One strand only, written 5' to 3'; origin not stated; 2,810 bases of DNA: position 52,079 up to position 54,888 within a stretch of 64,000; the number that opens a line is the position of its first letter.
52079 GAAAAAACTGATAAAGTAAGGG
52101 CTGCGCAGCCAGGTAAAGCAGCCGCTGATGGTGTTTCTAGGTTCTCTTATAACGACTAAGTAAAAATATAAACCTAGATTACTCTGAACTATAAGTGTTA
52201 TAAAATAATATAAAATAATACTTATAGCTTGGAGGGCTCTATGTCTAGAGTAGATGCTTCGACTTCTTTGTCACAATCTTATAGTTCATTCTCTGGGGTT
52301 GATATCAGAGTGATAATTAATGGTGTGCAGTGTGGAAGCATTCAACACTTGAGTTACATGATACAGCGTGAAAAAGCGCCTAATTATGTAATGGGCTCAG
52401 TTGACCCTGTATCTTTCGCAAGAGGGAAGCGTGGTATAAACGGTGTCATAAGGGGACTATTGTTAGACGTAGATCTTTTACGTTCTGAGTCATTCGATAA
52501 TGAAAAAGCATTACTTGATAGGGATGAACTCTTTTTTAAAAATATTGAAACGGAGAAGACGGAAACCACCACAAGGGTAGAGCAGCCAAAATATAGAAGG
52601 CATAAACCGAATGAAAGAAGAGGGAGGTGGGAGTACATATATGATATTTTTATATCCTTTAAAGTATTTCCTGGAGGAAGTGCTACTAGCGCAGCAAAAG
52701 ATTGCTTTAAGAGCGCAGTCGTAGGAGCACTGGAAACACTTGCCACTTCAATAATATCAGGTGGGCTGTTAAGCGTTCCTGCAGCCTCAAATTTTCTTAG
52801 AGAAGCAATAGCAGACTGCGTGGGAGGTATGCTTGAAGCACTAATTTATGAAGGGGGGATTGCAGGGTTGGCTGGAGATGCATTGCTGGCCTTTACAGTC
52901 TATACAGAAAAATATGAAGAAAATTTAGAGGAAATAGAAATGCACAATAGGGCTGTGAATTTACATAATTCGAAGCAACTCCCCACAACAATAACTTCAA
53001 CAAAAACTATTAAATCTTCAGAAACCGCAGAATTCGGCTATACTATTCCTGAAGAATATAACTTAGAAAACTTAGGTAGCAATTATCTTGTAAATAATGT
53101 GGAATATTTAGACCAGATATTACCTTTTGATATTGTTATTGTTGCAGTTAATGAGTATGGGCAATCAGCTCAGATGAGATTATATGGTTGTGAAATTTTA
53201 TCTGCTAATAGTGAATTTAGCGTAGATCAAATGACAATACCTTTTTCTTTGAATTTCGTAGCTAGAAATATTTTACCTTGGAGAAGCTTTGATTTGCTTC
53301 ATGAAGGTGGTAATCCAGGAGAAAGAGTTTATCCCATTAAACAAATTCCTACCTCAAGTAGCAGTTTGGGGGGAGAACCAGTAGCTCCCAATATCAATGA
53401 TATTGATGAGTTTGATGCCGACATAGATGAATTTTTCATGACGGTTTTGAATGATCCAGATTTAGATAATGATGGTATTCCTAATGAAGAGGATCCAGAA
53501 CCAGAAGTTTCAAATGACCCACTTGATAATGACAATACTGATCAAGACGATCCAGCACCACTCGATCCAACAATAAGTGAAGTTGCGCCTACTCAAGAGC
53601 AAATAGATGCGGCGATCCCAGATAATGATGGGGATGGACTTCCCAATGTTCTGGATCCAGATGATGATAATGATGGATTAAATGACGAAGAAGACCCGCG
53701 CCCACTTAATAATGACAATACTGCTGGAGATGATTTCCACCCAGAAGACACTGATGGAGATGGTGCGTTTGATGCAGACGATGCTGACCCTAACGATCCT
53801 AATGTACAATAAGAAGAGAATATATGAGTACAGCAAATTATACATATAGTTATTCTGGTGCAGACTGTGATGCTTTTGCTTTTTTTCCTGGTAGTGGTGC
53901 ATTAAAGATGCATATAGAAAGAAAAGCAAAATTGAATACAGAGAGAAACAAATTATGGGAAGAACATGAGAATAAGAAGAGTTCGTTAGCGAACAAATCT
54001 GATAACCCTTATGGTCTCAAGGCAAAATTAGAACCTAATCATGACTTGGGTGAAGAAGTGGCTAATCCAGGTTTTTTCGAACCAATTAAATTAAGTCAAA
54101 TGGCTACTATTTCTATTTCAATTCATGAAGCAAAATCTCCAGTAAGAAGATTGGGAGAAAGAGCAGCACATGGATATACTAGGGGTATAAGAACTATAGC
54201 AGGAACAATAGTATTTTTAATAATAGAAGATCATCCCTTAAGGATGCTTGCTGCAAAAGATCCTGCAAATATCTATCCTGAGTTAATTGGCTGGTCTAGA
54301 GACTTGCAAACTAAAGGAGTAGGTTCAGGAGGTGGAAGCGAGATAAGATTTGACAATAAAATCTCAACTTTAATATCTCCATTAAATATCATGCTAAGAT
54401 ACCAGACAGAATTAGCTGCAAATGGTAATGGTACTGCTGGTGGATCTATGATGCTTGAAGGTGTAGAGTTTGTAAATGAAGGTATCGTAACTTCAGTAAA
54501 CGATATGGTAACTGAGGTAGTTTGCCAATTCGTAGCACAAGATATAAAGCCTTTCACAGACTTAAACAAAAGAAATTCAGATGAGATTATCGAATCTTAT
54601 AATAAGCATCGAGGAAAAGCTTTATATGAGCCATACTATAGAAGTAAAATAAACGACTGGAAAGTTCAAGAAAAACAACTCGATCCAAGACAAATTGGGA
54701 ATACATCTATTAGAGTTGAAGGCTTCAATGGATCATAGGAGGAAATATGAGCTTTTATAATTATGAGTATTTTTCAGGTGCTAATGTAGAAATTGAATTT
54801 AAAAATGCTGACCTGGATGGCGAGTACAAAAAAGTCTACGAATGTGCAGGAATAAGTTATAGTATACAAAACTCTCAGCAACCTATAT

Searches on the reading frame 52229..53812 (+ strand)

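Call 12: search_protein_families(library=phrogs, proteins=[window:52229-53812:+], max_evalue=0.001)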
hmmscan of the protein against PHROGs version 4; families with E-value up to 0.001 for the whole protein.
window:52229-53812:+ (527 aa): 2 families
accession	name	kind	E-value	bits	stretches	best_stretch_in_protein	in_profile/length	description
phrog_9206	-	head and packaging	1.1e-34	121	1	10-363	14-175/501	major head protein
phrog_34314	-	unknown function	9.7e-11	42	1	295-350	98-153/450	-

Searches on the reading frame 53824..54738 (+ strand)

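Call 12: search_protein_families(library=phrogs, proteins=[window:53824-54738:+], max_evalue=0.001)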
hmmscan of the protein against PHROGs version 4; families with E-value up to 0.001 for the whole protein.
window:53824-54738:+ (304 aa): 2 families
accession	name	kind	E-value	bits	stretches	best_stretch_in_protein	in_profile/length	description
phrog_34314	-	unknown function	7.5e-16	58.8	1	86-141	26-81/450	-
phrog_9206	-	head and packaging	1.1e-14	55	1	87-250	36-170/501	major head protein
